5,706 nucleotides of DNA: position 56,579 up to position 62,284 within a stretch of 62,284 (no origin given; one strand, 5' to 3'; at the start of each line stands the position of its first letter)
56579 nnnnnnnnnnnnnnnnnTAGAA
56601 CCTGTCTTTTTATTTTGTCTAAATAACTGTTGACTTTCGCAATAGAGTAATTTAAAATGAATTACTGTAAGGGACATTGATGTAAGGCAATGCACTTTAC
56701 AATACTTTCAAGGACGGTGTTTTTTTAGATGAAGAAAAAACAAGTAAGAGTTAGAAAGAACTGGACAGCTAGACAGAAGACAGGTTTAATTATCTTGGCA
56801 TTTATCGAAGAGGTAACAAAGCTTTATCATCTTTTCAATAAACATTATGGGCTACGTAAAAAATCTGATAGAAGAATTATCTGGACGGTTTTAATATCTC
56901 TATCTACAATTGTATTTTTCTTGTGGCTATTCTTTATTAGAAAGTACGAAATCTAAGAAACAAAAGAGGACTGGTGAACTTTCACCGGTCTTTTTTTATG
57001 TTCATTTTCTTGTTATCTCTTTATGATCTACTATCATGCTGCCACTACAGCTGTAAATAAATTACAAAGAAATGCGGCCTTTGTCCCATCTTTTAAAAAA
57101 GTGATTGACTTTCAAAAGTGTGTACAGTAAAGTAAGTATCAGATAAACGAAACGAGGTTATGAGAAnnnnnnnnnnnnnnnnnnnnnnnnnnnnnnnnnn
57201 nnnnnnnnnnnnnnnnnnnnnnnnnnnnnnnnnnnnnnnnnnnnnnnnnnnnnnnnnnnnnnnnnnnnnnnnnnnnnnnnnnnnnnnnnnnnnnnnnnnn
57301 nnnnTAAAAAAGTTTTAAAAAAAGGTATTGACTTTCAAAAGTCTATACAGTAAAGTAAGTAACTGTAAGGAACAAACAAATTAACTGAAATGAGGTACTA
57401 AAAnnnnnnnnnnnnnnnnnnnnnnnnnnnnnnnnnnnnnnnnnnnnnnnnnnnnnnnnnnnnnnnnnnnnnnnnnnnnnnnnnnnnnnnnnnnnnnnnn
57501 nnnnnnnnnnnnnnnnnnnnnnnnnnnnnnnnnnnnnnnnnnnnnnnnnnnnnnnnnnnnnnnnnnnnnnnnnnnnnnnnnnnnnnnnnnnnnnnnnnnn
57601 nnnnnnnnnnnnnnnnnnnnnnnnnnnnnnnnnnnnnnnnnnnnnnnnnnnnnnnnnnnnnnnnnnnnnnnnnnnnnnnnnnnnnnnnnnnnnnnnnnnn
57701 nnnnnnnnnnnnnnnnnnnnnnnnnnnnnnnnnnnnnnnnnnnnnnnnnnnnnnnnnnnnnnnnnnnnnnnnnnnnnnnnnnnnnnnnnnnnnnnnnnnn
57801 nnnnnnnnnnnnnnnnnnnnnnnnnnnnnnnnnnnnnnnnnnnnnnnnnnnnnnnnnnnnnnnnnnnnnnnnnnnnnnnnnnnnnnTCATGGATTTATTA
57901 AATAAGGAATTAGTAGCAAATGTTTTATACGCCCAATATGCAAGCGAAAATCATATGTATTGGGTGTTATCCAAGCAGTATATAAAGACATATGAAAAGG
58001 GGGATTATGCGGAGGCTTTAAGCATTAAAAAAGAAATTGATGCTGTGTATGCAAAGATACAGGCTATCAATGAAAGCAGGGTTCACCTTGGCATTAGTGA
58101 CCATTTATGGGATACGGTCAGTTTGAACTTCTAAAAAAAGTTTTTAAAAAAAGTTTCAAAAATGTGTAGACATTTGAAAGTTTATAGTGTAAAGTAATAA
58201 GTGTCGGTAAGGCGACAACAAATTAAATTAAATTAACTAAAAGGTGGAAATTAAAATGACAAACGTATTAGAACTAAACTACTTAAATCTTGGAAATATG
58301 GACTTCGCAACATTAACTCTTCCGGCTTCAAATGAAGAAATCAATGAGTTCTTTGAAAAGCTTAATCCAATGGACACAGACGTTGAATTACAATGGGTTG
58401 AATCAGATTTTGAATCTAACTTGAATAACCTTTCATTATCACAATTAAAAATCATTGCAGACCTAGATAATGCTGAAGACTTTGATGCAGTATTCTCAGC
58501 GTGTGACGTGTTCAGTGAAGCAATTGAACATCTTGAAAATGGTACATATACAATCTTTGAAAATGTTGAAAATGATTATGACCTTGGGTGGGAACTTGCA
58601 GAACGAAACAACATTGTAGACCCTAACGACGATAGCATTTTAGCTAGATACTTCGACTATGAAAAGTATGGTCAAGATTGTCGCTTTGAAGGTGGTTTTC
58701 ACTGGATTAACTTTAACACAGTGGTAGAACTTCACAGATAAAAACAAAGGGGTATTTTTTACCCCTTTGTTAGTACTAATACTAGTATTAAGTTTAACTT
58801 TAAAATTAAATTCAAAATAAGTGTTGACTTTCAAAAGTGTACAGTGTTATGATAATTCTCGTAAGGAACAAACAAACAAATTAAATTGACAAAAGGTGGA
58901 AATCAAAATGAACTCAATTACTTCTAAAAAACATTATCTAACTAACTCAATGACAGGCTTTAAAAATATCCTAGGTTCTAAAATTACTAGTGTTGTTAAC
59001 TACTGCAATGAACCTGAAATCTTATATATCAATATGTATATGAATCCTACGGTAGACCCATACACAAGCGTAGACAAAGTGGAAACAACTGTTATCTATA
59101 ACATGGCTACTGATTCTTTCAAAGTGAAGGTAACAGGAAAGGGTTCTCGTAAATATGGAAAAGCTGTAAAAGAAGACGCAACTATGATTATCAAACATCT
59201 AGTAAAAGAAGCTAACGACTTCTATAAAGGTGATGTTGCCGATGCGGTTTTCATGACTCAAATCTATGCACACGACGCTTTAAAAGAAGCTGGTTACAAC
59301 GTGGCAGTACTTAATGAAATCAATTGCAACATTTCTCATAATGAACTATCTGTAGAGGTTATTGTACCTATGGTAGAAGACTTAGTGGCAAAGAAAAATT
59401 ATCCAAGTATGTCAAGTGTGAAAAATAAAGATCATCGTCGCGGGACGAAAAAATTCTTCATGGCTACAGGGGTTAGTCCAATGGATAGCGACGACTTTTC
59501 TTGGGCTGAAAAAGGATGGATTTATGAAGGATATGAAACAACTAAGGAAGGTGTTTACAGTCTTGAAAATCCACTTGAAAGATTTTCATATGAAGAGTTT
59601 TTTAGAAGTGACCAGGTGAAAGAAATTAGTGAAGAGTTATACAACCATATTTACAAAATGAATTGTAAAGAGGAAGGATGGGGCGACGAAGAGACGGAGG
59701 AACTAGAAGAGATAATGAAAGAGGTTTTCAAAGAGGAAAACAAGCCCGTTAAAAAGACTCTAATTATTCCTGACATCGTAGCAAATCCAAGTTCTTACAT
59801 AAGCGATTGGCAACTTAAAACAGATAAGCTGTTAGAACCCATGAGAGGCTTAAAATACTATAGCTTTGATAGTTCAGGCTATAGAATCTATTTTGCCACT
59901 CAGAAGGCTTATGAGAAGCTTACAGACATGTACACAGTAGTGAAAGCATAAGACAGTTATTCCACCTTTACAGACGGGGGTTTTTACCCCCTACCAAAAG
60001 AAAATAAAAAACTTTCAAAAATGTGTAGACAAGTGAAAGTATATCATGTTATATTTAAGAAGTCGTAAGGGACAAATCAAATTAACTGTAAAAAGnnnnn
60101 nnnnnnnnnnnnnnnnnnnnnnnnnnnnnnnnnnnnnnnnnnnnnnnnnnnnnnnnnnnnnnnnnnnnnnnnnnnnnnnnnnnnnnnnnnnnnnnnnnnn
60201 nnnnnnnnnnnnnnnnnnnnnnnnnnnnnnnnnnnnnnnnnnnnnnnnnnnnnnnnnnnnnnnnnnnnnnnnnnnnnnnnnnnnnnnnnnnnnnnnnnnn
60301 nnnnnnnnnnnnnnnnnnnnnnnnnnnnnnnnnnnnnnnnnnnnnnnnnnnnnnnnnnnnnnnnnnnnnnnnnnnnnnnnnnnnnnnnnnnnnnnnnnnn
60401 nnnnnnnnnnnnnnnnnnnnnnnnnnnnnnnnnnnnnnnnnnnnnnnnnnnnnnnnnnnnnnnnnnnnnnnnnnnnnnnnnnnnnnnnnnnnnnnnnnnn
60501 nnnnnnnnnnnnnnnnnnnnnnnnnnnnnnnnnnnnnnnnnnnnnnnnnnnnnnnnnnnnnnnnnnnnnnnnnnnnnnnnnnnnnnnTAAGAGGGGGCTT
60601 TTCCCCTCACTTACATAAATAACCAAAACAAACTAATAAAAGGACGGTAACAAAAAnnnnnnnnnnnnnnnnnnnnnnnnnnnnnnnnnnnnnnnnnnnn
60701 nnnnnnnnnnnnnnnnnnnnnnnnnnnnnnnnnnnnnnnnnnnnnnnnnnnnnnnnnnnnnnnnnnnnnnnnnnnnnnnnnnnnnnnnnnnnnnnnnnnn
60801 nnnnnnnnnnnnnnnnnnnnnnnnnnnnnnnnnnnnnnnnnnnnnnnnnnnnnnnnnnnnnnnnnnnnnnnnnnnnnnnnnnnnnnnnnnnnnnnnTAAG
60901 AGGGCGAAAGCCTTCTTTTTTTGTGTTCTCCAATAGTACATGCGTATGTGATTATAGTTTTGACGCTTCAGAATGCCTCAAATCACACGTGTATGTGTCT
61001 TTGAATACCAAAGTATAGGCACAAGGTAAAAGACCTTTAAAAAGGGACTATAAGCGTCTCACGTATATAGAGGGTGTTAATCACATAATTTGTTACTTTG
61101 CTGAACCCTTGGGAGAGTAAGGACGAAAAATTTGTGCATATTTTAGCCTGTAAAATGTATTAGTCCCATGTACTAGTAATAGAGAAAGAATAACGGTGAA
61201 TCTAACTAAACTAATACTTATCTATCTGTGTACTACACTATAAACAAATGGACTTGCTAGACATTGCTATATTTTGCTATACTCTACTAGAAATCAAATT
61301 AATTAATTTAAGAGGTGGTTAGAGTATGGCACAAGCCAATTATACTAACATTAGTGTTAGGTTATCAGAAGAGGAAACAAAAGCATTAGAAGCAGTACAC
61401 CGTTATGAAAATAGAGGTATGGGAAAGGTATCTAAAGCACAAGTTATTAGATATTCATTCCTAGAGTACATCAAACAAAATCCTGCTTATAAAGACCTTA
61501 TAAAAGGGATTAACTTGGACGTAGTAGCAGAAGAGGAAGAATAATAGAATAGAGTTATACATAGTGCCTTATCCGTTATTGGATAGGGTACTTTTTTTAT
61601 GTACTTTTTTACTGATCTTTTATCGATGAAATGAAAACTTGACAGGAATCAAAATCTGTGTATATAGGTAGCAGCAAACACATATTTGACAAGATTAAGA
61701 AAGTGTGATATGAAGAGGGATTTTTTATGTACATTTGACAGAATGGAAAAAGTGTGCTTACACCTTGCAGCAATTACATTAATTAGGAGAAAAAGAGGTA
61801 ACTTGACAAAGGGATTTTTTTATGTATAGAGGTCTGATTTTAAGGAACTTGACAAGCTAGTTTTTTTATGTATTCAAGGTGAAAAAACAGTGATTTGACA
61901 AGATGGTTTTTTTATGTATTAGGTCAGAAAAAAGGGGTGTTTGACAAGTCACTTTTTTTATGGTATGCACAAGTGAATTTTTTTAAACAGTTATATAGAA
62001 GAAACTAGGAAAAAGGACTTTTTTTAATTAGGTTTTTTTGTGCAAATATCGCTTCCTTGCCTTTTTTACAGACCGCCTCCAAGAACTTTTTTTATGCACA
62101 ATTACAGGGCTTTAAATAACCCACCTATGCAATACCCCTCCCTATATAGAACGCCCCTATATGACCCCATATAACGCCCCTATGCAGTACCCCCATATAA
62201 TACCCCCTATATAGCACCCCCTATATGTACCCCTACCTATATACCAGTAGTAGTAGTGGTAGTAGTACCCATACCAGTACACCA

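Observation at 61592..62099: Array of seven perfect TTGACA boxes coupled to T7-ATGTAT boxes, all pointing toward the genome junction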

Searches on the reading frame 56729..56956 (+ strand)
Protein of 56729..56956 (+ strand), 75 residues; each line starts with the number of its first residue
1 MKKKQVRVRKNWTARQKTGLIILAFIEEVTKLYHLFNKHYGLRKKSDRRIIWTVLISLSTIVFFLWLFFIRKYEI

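Call 66: search_protein_families(library=pfam, proteins=[window:56729-56956:+], max_evalue=0.01)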
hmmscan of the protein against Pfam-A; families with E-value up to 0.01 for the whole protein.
window:56729-56956:+ (75 aa): 1 family
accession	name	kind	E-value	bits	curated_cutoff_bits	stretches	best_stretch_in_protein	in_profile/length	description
PF24357.1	TMD0_ABC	-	0.004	17.8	27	1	2-65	50-111/159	ABC transporter TMD0 domain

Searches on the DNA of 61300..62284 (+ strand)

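Call 4: search_dna_similar(query=window:61300-62284:+, collection=phages, mode=distant, max_rows=30)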
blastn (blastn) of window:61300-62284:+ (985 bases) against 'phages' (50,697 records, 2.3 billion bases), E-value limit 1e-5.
No match.

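Call 54: search_dna_similar(query=L127:6200-7460:+, collection=plasmids, mode=distant, max_rows=30)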
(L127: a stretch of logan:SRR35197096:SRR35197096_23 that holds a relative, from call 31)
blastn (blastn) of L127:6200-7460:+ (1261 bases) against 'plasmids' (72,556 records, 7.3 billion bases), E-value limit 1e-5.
Records with a match: 2; places in all: 2; records where one place covers at least 80% of the query: 0.
Best place of each record, by identity: 60-80% 2.
By first word of the organism name: Bacillus 2.
By predicted mobility (MOB-suite, as given by PLSDB): non-mobilizable 2.
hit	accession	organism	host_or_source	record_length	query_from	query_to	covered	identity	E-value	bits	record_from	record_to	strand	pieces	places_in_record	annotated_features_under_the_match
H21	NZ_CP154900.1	Bacillus licheniformis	-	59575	429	1099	34%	71.9%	2e-29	203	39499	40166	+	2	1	none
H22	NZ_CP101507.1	Bacillus altitudinis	cell culture,soil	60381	429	578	12%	73.4%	4e-13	84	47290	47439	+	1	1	none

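Call 55: get_annotated_region(hit=H21, flank=2500)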
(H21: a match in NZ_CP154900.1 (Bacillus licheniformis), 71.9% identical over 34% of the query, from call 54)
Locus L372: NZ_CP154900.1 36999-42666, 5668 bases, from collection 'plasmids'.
description: Bacillus licheniformis strain FUA2146 plasmid unnamed, complete sequence
organism: Bacillus licheniformis (NCBI taxid 1402)
taxonomy: Bacteria; Bacillota; Bacilli; Bacillales; Bacillaceae; Bacillus; Bacillus licheniformis
host: -; source: -; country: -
typing (MOB-suite, as given by PLSDB): non-mobilizable
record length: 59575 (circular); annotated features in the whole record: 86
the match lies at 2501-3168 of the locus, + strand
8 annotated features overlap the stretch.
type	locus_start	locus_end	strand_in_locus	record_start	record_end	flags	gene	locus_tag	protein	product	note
CDS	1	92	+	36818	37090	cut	-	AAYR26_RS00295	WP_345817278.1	hypothetical protein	-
CDS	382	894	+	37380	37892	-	-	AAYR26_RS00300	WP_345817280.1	antirestriction protein ArdA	-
CDS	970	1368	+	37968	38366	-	-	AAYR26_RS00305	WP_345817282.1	GIY-YIG nuclease family protein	-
CDS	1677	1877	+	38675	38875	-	-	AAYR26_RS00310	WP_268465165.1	hypothetical protein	-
CDS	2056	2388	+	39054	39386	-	-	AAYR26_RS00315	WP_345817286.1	hypothetical protein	-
CDS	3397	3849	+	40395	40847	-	-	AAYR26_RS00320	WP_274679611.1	hypothetical protein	-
CDS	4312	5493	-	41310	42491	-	-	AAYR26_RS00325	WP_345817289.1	Rap family tetratricopeptide repeat protein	-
CDS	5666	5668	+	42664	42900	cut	-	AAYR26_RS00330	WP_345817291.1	hypothetical protein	-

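Call 56: get_annotated_region(hit=H22, flank=2500)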
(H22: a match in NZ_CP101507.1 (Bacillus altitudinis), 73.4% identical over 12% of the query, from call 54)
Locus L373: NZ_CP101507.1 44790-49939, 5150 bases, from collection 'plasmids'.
description: Bacillus altitudinis strain B12 plasmid unnamed, complete sequence
organism: Bacillus altitudinis (NCBI taxid 293387)
taxonomy: Bacteria; Bacillota; Bacilli; Bacillales; Bacillaceae; Bacillus; Bacillus altitudinis
host: -; source: cell culture,soil; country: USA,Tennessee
typing (MOB-suite, as given by PLSDB): non-mobilizable
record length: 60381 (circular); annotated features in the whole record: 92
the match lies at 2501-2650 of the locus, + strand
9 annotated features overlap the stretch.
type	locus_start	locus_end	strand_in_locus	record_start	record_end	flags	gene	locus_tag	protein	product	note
CDS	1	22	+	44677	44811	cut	-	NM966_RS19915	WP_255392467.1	hypothetical protein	-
CDS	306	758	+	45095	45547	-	-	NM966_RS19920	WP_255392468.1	hypothetical protein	-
CDS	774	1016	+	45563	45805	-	-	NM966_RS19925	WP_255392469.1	hypothetical protein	-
CDS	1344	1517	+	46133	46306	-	-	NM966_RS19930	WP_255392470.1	hypothetical protein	-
CDS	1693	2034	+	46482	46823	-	-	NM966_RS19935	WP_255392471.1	hypothetical protein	-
CDS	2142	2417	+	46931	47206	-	-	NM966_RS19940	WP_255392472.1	hypothetical protein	-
CDS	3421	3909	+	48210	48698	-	-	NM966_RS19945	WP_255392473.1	hypothetical protein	-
CDS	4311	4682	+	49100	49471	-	-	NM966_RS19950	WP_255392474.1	hypothetical protein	-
CDS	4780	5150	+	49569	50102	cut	-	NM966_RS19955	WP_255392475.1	GIY-YIG nuclease family protein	-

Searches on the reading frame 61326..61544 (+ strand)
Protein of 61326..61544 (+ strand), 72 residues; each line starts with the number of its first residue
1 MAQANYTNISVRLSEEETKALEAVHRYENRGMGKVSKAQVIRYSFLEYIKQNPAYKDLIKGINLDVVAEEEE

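Call 13: search_protein_families(library=phrogs, proteins=[window:61326-61544:+], max_evalue=0.01)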
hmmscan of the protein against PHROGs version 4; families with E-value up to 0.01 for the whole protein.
window:61326-61544:+ (72 aa): 0 families

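Call 14: search_protein_families(library=pfam, proteins=[window:61326-61544:+], max_evalue=0.01)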
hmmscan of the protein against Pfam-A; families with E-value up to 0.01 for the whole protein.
window:61326-61544:+ (72 aa): 1 family
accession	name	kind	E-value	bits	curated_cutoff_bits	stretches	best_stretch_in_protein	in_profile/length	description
PF19807.5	DUF6290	-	0.0054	17.3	27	1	7-40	2-35/72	Family of unknown function (DUF6290)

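Call 18: find_related_loci(query=window:61326-61544:+, collection=viral_contigs, flank=6000)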
Query window:61326-61544:+ (72 aa) in viral_contigs; peptide patterns used: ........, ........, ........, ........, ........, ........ (x = any residue, [..] = any of these).
48 stretches matched a pattern, but none encodes a relative of the query by tblastn (E <= 1e-3).

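Call 31: find_encoding_contigs(protein=window:61326-61544:+, flank=6000, max_places=10)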
Protein window:61326-61544:+ (72 aa): 1 contig read that carries it; 1 place shown.
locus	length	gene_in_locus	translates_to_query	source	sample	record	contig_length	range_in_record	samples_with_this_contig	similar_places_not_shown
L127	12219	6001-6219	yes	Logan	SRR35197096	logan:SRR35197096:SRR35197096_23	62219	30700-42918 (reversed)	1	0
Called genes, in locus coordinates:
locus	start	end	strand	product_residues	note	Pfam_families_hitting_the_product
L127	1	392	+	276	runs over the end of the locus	PF00239:Resolvase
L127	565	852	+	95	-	-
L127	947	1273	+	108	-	-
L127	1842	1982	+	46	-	-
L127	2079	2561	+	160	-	-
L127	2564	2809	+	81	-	-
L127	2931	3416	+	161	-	PF07275:ArdA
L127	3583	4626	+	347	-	-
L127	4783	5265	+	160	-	-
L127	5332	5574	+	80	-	-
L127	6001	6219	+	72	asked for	-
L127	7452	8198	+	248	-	PF01541:GIY-YIG (weak)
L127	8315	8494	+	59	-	-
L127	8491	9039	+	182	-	-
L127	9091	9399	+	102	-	-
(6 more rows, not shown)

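Call 58: find_homologous_proteins(query=window:61326-61544:+, max_evalue=0.001)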
Query window:61326-61544:+ (72 aa): 2 proteins with E <= 0.001 among 2 candidates.
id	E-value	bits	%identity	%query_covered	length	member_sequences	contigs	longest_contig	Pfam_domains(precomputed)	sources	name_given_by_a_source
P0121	2.8e-38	145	100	100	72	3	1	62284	-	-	-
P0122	3.0e-26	108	75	90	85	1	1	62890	-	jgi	jgi:hypothetical protein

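Call 59: find_encoding_contigs(protein=P0122, flank=4000, max_places=3)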
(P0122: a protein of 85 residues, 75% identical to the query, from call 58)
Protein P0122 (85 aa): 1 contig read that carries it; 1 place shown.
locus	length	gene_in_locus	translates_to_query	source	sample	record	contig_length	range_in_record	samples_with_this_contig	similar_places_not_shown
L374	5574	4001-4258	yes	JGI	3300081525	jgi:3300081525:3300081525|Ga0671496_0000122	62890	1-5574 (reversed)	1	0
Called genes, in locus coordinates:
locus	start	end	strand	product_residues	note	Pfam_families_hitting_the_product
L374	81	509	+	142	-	-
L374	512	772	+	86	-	-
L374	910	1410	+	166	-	PF07275:ArdA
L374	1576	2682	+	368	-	-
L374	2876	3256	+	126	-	-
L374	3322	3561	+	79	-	-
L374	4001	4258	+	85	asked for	-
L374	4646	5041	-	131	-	-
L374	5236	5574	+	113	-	?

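Call 75: search_protein_families(library=ncbifam, proteins=[window:61326-61544:+], max_evalue=0.01)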
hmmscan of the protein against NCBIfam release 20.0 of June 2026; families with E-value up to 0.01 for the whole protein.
window:61326-61544:+ (72 aa): 0 families

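Call 98: predict_structure(protein=window:61326-61544:+)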
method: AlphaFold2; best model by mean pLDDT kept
length: 72 residues; sequences in the alignment: 1
mean_pLDDT: 50.8   pTM: 0.28
mean pLDDT of the five models: 50.8, 50.6, 50.5, 50.5, 47.7
residues with pLDDT >= 90: 0; 70-90: 1; 50-70: 37; < 50: 34
segments of 3 or more residues with pLDDT < 50: 1-10, 34-40, 60-72
pLDDT, mean of each block of 10 residues (from residue 1): 40 59 53 46 57 57 44 45
secondary structure, 60 per line:
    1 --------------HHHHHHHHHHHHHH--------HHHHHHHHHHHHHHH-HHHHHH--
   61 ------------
elements in order: H15-28 H37-51 H53-58

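Call 99: search_solved_structures(query=A3, max_evalue=1)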
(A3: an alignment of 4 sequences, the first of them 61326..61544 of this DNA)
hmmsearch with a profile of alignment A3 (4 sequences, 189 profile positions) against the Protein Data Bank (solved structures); distinct sequences matched with E-value up to 1: 0.
